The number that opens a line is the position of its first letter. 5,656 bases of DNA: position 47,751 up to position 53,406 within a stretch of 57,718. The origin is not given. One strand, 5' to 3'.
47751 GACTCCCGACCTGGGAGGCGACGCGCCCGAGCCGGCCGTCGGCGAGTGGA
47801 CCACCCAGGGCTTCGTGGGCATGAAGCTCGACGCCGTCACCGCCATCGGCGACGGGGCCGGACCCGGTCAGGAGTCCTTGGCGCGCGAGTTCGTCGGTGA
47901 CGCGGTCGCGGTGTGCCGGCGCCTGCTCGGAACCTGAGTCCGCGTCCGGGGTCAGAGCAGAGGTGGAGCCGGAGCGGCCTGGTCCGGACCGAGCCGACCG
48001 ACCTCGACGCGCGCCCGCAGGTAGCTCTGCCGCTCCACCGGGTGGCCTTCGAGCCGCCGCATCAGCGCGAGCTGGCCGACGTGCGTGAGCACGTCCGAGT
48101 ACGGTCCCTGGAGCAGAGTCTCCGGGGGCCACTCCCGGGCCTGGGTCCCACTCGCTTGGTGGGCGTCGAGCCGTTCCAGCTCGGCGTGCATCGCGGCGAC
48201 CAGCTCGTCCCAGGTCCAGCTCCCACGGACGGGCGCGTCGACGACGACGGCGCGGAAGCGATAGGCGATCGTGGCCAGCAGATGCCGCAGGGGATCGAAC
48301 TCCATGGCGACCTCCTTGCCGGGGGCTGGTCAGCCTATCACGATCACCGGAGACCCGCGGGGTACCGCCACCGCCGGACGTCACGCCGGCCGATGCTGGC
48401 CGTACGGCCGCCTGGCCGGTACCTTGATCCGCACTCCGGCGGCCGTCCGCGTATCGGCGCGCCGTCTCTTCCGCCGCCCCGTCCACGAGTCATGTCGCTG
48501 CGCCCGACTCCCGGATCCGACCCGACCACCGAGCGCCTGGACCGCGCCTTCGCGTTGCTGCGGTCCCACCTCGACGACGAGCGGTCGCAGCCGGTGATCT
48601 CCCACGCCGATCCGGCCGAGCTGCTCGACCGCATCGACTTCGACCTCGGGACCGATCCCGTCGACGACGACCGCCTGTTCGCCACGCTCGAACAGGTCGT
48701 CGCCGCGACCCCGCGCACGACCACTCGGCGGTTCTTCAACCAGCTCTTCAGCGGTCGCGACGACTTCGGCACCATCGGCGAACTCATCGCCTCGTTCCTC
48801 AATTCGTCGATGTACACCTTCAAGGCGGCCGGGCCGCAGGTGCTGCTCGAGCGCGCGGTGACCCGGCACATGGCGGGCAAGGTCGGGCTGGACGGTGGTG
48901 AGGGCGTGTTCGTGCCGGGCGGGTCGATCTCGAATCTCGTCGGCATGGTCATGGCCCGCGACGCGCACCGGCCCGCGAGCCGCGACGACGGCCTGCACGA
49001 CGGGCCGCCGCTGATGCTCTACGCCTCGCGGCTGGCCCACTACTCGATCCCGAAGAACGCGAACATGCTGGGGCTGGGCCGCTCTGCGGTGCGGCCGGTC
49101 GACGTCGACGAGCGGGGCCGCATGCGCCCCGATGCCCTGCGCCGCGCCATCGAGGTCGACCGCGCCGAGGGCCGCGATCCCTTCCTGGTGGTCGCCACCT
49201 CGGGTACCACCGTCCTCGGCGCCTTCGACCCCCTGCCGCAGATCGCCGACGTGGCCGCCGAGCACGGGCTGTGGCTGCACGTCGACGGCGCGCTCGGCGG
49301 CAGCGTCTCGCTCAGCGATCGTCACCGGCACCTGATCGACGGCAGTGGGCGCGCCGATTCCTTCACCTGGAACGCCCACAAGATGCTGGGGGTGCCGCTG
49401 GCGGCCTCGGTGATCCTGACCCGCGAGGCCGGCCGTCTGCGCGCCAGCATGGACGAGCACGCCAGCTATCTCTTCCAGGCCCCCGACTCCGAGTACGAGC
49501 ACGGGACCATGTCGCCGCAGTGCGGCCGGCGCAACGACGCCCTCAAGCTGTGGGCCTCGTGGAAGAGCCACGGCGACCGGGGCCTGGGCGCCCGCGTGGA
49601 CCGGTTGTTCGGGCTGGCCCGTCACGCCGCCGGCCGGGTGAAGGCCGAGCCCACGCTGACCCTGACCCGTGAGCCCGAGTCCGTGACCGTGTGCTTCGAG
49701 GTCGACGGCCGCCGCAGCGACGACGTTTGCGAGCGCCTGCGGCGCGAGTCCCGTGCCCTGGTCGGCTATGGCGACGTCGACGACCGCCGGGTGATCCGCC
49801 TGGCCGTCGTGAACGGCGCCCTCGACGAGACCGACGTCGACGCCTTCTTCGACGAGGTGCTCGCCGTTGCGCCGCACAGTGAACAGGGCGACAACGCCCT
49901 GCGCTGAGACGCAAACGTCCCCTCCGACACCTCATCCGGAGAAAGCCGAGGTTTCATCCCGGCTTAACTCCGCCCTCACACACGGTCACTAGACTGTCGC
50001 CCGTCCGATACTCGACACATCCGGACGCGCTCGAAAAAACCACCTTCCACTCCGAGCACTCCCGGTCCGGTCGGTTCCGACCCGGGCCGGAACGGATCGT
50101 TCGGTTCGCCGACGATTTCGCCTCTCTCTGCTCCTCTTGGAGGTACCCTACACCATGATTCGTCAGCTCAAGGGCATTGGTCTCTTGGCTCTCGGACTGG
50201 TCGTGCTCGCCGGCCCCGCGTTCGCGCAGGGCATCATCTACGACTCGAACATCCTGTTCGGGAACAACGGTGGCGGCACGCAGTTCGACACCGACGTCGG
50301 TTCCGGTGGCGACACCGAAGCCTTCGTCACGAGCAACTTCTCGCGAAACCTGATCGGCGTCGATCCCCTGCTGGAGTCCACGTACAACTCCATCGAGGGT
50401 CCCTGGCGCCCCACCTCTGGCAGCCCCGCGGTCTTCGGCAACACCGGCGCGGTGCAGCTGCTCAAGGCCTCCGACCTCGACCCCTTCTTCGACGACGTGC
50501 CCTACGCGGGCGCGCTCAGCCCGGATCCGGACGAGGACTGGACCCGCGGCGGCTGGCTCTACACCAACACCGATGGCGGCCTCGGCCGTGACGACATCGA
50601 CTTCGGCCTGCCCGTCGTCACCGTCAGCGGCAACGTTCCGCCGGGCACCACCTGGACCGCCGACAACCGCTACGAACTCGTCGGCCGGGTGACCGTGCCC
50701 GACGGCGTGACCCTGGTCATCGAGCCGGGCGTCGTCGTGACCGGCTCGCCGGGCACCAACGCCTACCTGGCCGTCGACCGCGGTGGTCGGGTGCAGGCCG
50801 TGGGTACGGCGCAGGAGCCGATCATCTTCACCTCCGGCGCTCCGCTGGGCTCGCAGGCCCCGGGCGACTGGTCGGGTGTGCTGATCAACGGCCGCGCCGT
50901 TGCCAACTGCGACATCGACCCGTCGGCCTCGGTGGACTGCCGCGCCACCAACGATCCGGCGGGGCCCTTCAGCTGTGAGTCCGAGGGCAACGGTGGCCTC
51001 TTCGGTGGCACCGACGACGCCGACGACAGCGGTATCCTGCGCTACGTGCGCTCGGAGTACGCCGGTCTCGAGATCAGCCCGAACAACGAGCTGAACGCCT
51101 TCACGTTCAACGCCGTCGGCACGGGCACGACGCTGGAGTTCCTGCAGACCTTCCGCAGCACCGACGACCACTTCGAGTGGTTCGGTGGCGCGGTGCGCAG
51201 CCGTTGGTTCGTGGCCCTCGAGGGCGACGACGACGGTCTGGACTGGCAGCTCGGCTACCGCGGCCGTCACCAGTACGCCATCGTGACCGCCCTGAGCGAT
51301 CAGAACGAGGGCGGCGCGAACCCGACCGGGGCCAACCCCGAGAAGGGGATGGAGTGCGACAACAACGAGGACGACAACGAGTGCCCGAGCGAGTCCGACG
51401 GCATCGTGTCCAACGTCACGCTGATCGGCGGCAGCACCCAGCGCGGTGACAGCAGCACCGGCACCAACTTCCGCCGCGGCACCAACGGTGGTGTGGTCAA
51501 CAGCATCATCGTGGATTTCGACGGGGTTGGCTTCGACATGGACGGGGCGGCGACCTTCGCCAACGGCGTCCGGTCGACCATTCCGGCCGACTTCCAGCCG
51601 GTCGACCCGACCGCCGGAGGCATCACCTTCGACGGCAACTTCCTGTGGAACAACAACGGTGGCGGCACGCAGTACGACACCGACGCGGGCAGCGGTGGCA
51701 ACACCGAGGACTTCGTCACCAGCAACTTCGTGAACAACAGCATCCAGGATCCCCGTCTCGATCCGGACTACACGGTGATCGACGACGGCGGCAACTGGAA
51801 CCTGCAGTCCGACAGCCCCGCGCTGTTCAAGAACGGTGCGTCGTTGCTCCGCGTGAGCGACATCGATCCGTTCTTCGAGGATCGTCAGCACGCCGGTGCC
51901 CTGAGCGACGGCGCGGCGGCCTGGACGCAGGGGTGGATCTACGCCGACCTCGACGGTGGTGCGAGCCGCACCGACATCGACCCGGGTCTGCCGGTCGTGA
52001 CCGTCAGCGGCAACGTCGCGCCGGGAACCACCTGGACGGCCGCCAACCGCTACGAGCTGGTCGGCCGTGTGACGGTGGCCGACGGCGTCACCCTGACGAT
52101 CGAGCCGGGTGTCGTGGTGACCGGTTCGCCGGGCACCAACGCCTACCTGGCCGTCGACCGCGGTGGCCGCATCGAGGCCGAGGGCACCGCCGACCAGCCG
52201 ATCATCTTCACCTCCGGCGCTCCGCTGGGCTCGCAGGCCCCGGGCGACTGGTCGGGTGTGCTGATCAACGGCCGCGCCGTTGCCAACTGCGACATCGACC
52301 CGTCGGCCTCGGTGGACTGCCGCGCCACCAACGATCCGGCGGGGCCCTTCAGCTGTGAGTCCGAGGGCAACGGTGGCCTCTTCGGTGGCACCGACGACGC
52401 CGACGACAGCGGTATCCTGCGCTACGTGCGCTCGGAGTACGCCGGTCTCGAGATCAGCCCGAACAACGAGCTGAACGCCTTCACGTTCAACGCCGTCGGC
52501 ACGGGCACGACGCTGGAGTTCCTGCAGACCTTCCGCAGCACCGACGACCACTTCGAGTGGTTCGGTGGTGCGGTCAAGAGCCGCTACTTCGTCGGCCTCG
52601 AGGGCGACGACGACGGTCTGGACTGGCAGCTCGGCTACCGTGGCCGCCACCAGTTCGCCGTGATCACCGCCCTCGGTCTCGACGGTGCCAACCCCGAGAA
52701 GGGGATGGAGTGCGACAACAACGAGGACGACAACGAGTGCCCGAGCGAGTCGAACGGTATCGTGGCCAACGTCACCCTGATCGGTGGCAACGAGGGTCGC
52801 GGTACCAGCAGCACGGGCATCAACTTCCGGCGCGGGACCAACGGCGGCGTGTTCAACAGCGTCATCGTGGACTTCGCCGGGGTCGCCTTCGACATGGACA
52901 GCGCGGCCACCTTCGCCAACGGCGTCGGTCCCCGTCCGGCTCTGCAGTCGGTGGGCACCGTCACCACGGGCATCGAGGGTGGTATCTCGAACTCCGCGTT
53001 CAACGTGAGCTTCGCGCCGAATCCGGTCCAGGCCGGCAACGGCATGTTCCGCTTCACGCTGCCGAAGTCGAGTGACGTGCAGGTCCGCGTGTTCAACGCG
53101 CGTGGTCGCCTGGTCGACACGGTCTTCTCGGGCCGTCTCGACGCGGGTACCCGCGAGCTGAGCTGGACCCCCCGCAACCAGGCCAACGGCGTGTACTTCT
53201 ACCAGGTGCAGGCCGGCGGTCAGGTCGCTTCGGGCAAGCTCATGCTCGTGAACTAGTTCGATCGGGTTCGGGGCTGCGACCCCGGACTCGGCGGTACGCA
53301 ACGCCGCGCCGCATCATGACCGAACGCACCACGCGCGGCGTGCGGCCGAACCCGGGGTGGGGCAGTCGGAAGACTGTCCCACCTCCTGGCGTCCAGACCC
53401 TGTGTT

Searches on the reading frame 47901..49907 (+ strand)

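Call 45: search_protein_families(library=pfam, proteins=[window:47901-49907:+], max_evalue=0.000001)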
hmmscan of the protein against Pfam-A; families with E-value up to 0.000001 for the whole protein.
window:47901-49907:+ (668 aa): 2 families
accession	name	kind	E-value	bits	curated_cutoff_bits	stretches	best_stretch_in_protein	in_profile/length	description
PF00282.25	Pyridoxal_deC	-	9.7e-67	225.7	27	1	239-601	2-374/375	Pyridoxal-dependent decarboxylase conserved domain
PF01212.27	Beta_elim_lyase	-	2.7e-07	30.6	27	1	334-509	49-214/288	Beta-eliminating lyase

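Call 62: search_protein_families(library=ncbifam, proteins=[window:47901-49907:+], max_evalue=0.0001)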
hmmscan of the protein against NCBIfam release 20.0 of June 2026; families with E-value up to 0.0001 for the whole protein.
window:47901-49907:+ (668 aa): 7 families
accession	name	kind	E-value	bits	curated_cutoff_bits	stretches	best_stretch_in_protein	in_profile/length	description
NF052646.1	DABADecarRhbB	equivalog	8.6e-53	179.6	900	1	294-601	116-418/491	L-2,4-diaminobutyrate decarboxylase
TIGR03799.1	NOD_PanD_pyr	equivalog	6.7e-38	130.4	606.1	1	371-597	210-433/522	pyridoxal-dependent aspartate 1-decarboxylase PanP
TIGR03812.1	tyr_de_CO2_Arch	equivalog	8.6e-22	77.5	299.4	1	315-652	59-371/375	tyrosine decarboxylase MfnA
NF002748.0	PRK02769.1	equivalog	1.2e-21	76.9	305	1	340-601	92-330/382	histidine decarboxylase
TIGR03811.1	tyr_de_CO2_Ent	equivalog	2.2e-09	36.3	905.3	1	379-467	231-324/608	tyrosine decarboxylase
NF041359.1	GntG_guanitoxin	subfamily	3.2e-06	26.5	230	1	323-508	46-218/343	GntG family PLP-dependent aldolase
TIGR03235.1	DNA_S_dndA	equivalog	1.8e-05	24.2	480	1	321-481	48-196/353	cysteine desulfurase DndA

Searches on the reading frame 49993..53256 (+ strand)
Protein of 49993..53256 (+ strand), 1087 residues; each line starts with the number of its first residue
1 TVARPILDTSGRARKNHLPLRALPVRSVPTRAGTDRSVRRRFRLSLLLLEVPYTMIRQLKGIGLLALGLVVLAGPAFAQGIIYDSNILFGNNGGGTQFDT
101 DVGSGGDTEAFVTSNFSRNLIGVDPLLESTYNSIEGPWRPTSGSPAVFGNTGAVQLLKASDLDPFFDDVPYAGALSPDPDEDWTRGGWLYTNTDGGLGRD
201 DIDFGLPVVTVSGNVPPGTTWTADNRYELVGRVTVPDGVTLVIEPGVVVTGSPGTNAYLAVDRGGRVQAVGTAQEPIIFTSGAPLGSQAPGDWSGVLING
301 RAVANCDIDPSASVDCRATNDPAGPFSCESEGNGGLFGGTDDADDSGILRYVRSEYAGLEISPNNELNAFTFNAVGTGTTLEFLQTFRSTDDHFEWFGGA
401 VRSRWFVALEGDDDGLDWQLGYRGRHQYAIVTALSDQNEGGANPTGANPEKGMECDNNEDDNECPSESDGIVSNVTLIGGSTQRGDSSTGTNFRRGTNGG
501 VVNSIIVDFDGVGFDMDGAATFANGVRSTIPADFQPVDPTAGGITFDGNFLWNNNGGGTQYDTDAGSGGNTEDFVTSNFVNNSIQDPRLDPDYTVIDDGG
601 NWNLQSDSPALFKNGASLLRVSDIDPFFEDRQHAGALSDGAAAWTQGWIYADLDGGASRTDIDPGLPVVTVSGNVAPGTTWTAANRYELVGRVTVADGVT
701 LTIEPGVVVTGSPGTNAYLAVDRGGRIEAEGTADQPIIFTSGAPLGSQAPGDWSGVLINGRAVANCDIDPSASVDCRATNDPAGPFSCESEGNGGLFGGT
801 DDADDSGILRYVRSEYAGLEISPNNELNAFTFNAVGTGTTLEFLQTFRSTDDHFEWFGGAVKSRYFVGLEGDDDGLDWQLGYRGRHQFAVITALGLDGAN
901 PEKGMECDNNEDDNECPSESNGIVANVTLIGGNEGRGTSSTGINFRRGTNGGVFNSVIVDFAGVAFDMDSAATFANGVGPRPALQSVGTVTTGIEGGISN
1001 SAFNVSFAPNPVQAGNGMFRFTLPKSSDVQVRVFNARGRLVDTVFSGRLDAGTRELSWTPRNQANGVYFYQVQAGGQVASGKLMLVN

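Call 45: search_protein_families(library=pfam, proteins=[window:49993-53256:+], max_evalue=0.000001)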
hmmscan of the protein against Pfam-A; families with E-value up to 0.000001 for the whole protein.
window:49993-53256:+ (1087 aa): 0 families

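Call 62: search_protein_families(library=ncbifam, proteins=[window:49993-53256:+], max_evalue=0.0001)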
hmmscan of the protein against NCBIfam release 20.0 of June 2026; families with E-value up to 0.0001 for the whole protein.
window:49993-53256:+ (1087 aa): 2 families
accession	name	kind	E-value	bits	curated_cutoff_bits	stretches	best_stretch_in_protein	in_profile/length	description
TIGR04183.1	Por_Secre_tail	domain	3.4e-09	36.5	23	1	1009-1084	3-70/72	T9SS type A sorting domain-containing protein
NF052323.1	T9SSA_dep_M6i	equivalog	1.8e-05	22.9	600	1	1009-1075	962-1027/1043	T9SS-dependent M6-like inactivated metalloprotease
